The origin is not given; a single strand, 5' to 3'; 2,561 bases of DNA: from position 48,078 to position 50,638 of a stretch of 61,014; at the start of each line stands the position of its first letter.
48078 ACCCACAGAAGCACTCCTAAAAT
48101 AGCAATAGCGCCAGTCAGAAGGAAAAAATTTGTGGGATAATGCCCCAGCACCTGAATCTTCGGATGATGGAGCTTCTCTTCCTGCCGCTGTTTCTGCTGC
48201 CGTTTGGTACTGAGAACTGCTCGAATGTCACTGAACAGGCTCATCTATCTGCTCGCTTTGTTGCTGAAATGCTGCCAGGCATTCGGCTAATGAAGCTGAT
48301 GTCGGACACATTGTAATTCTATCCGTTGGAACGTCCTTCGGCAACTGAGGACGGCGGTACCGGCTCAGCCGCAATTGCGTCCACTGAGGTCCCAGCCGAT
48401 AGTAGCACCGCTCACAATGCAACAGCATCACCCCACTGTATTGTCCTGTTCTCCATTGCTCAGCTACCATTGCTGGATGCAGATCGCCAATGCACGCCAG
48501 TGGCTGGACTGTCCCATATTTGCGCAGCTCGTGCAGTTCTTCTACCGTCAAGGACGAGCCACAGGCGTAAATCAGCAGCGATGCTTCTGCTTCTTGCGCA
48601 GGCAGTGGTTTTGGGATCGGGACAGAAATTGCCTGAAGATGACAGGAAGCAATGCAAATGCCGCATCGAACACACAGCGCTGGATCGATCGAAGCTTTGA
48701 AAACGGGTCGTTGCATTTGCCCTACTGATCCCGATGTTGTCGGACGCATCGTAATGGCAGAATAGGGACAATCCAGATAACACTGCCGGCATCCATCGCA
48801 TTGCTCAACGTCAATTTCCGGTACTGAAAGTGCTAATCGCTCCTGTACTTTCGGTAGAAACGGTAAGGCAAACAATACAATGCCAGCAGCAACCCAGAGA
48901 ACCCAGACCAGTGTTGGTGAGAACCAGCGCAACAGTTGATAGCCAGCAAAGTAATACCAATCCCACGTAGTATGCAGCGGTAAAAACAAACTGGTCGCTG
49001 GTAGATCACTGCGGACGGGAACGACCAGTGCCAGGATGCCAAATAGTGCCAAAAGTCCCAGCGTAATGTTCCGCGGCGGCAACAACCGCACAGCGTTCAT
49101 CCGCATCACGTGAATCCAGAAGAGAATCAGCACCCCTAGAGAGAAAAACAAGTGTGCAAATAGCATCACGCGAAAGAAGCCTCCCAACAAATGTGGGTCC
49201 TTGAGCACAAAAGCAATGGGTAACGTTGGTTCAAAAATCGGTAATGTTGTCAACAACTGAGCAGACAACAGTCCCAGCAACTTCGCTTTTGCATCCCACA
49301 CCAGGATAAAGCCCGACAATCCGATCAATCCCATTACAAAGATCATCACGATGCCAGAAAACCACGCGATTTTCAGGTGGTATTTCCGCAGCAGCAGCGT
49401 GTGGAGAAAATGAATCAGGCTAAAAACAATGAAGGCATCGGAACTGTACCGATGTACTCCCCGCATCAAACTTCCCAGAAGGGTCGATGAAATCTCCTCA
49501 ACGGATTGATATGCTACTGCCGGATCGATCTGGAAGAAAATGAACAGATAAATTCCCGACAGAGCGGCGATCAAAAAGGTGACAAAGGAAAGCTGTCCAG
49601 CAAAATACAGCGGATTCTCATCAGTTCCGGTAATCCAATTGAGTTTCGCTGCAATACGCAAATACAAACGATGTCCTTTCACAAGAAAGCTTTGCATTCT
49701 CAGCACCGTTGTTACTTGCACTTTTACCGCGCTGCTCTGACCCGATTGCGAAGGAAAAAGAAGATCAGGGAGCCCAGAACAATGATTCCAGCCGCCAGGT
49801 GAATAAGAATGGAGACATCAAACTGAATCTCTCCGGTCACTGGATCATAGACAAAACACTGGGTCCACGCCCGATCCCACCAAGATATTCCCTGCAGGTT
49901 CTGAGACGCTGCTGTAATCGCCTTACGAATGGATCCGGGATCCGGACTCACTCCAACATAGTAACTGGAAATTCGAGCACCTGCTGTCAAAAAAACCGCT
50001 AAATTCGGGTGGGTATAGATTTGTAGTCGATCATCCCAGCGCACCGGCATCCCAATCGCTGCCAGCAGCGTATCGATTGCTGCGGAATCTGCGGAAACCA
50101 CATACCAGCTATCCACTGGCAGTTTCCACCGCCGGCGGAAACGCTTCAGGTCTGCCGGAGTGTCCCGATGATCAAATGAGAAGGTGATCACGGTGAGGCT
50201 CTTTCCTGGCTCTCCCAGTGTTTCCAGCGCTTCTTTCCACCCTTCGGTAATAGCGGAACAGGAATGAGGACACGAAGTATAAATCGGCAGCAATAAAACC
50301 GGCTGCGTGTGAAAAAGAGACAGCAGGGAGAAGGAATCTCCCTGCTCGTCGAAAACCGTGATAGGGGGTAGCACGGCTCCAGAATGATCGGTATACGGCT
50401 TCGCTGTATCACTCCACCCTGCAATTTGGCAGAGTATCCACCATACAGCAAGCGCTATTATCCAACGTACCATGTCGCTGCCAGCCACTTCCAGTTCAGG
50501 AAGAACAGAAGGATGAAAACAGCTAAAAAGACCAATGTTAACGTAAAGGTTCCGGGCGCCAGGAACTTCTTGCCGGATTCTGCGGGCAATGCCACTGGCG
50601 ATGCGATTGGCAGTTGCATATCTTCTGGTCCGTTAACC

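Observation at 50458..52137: Heme-copper oxidase subunit I lacking the cross-link Tyr and with Lys in place of a universally conserved haem-ligand His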

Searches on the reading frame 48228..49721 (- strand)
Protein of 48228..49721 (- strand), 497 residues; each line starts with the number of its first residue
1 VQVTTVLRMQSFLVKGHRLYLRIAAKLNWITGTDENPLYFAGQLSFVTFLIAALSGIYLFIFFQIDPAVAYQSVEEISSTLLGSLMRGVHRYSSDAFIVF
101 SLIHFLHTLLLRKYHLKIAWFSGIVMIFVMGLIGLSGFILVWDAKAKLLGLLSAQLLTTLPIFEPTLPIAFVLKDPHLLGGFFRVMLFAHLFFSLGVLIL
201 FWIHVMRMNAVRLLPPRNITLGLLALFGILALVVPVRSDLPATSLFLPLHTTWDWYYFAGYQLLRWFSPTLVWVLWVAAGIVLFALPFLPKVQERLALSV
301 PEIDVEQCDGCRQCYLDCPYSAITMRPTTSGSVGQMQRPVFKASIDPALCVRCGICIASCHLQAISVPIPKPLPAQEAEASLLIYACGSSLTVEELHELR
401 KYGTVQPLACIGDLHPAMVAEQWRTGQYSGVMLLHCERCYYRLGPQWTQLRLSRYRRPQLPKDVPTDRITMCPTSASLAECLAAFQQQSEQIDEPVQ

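Call 3: search_protein_families(library=pfam, proteins=[window:48228-49721:-], max_evalue=0.01)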
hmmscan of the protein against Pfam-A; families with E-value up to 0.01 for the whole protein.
window:48228-49721:- (497 aa): 10 families
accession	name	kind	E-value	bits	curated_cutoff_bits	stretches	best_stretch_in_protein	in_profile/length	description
PF00033.24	Cytochrome_B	-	5.1e-10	39.9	27.2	1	38-206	13-177/189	Cytochrome b/b6/petB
PF12837.12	Fer4_6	-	5e-09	36.1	25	2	300-323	1-24/24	4Fe-4S binding domain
PF12838.12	Fer4_7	-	7e-08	33.3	27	1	307-361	1-49/52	4Fe-4S dicluster domain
PF00037.32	Fer4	-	2.7e-06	27.4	21.1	2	301-324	1-24/24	4Fe-4S binding domain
PF13187.11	Fer4_9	-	7e-06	26.4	27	1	307-365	1-52/52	4Fe-4S dicluster domain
PF13237.11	Fer4_10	-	1.1e-05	25.7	25.5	0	302-323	3-26/53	4Fe-4S dicluster domain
PF14697.11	Fer4_21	-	1.4e-05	25.5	35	0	343-367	1-28/59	4Fe-4S dicluster domain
PF13484.11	Fer4_16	-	9.7e-05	23.5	30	0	307-326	1-20/66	4Fe-4S double cluster binding domain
PF12797.12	Fer4_2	-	0.00022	21.4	24.5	0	301-320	3-22/22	4Fe-4S binding domain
PF14358.11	DUF4405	-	0.0006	20.7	26.7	1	44-106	5-63/66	Domain of unknown function (DUF4405)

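Call 4: search_protein_families(library=ncbifam, proteins=[window:48228-49721:-], max_evalue=0.01)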
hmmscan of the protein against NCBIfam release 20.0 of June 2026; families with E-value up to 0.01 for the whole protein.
window:48228-49721:- (497 aa): 42 families (the best 25 are shown)
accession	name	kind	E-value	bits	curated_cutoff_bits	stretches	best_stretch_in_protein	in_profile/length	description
NF040969.1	cytb_ExtP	equivalog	8.7e-18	64.9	290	1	39-208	25-197/205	selenite/tellurite reduction operon b-type cytochrome ExtP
NF002990.0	PRK03735.1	subfamily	5.6e-15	55.7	325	1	38-202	41-208/223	cytochrome b6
NF040770.1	hetero_SS_HdrA2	exception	3.8e-09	35.2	1100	1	301-367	572-625/777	CoB-CoM heterodisulfide reductase HdrA2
TIGR04105.1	FeFe_hydrog_B1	subfamily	1.6e-07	30.4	450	1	302-366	138-206/462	monomeric [FeFe] hydrogenase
TIGR02179.1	PorD_KorD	subfamily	2e-07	31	60.05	1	300-366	19-73/78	2-oxoacid:acceptor oxidoreductase, delta subunit, pyruvate/2-ketoisovalerate family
TIGR01971.1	NuoI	subfamily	2.6e-07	30.2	113.05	1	293-366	30-99/121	NADH-quinone oxidoreductase, chain I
NF042909.1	FMH_DH_FwdF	exception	5.6e-07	29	375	1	305-367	14-74/336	tungsten-dependent formylmethanofuran dehydrogenase subunit FwdF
TIGR02512.1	FeFe_hydrog_A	subfamily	2.8e-06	26.5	405.95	1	303-366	4-68/375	[FeFe] hydrogenase, group A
NF040684.1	PorD_Arch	equivalog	5.1e-06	26.5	120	1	300-327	56-83/85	pyruvate synthase subunit PorD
NF043039.1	HgcAB_like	equivalog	1.5e-05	24.7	285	1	187-366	176-350/350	HgcAB-like fusion protein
NF040864.1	HgcB_ferredoxin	equivalog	3.2e-05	23.7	99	1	302-367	10-63/93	mercury methylation ferredoxin HgcB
TIGR00402.1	napF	equivalog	4.1e-05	23.6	102.2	0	299-324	124-149/149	ferredoxin-type protein NapF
NF040612.1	F420_dehyd_FpoI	exception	5.5e-05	23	180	1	301-366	37-100/135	F420H2 dehydrogenase subunit FpoI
NF004538.0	PRK05888.1-4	equivalog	7.7e-05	22.4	135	1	303-365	58-117/162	NADH-quinone oxidoreductase subunit NuoI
NF004539.0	PRK05888.1-5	equivalog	8e-05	22.4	225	1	304-366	59-118/162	NADH-quinone oxidoreductase subunit NuoI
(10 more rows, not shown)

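Call 46: search_solved_structures(query=window:48231-49721:-, max_evalue=0.01, show_alignments=1)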
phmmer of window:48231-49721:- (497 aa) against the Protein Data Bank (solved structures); distinct sequences matched with E-value up to 0.01: 62 (the best 60 are shown).
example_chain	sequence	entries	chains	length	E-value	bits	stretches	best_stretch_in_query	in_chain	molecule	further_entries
9sw6_H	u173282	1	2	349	5e-11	45.4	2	308-369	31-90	Tungsten formylmethanofuran dehydrogenase, subunit F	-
5t5i_F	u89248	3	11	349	1.7e-10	43.7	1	308-370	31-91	Tungsten formylmethanofuran dehydrogenase subunit fwdF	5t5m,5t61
2zt9_A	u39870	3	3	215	6.1e-10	41.8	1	36-205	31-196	Cytochrome b6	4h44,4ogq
1bcc_C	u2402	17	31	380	3e-09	39.5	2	41-183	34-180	UBIQUINOL CYTOCHROME C OXIDOREDUCTASE | Cytochrome b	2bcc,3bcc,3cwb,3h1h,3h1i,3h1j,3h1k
1vf5_A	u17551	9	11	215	6.5e-09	38.4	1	36-206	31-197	CYTOCHROME B6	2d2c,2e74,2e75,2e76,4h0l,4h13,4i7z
1q90_B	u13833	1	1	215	8.3e-09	38.1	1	36-166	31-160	Cytochrome b6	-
6rqf_I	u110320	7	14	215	7.7e-08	34.9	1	36-184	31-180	Cytochrome b6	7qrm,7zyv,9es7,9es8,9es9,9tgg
5odc_A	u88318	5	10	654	3.7e-07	32.6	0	300-404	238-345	Heterodisulfide reductase, subunit A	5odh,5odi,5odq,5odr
7bkb_K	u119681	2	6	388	2.2e-06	30.1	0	302-370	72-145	Formylmethanofuran dehydrogenase, subunit F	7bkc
7bkb_L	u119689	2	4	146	2.2e-06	30.1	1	299-369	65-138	Formylmethanofuran dehydrogenase, subunit G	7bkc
9sfi_T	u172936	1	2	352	3.1e-06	29.6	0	306-373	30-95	4Fe-4S ferredoxin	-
9i4x_A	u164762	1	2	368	4.8e-06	29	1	35-205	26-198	Cytochrome b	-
9g9t_A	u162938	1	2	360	5.6e-06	28.8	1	36-268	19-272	Cytochrome b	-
8b9z_I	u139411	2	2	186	1.7e-05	27.1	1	262-365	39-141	NADH dehydrogenase (ubiquinone) 23 kDa subunit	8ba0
8esw_S8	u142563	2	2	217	2.6e-05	26.6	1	262-365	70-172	NADH dehydrogenase (ubiquinone) 23 kDa subunit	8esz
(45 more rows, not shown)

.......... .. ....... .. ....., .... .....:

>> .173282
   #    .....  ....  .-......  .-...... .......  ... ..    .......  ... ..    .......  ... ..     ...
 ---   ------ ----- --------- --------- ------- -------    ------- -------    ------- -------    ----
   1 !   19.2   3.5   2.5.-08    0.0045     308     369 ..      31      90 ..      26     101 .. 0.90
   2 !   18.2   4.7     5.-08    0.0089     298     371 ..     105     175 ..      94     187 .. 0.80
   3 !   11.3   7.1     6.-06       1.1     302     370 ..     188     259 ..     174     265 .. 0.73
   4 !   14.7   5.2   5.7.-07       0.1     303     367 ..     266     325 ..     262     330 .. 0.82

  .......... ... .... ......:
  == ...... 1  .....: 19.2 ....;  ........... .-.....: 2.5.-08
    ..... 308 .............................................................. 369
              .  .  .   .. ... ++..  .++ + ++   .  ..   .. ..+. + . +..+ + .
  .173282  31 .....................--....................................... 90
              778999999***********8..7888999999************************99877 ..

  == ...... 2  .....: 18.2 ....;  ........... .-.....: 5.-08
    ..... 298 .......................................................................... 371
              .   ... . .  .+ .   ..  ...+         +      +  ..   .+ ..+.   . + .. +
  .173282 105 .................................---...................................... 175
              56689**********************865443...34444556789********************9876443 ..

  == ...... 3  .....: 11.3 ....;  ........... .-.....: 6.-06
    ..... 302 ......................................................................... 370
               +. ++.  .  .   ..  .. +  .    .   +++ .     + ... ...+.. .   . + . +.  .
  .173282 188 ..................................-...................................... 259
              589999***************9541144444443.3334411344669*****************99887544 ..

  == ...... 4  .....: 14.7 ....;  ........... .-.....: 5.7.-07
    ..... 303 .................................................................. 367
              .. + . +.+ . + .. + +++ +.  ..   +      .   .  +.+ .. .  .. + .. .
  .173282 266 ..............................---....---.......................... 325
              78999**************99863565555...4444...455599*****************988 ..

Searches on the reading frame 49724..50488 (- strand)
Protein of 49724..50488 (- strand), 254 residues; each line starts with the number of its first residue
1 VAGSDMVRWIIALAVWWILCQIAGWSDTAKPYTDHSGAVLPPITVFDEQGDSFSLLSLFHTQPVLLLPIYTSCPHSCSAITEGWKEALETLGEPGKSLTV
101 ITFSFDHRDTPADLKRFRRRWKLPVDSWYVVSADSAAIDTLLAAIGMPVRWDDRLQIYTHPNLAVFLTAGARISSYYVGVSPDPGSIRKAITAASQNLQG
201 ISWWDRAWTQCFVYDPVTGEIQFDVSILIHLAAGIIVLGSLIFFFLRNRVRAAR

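Call 3: search_protein_families(library=pfam, proteins=[window:49724-50488:-], max_evalue=0.01)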
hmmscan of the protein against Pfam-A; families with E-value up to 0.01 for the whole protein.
window:49724-50488:- (254 aa): 1 family
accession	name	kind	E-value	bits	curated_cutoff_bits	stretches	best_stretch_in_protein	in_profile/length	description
PF02630.20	SCO1-SenC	-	1.5e-07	31.9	22.8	1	47-121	8-82/134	SCO1/SenC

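Call 4: search_protein_families(library=ncbifam, proteins=[window:49724-50488:-], max_evalue=0.01)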
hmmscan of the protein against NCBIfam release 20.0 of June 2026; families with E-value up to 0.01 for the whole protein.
window:49724-50488:- (254 aa): 0 families
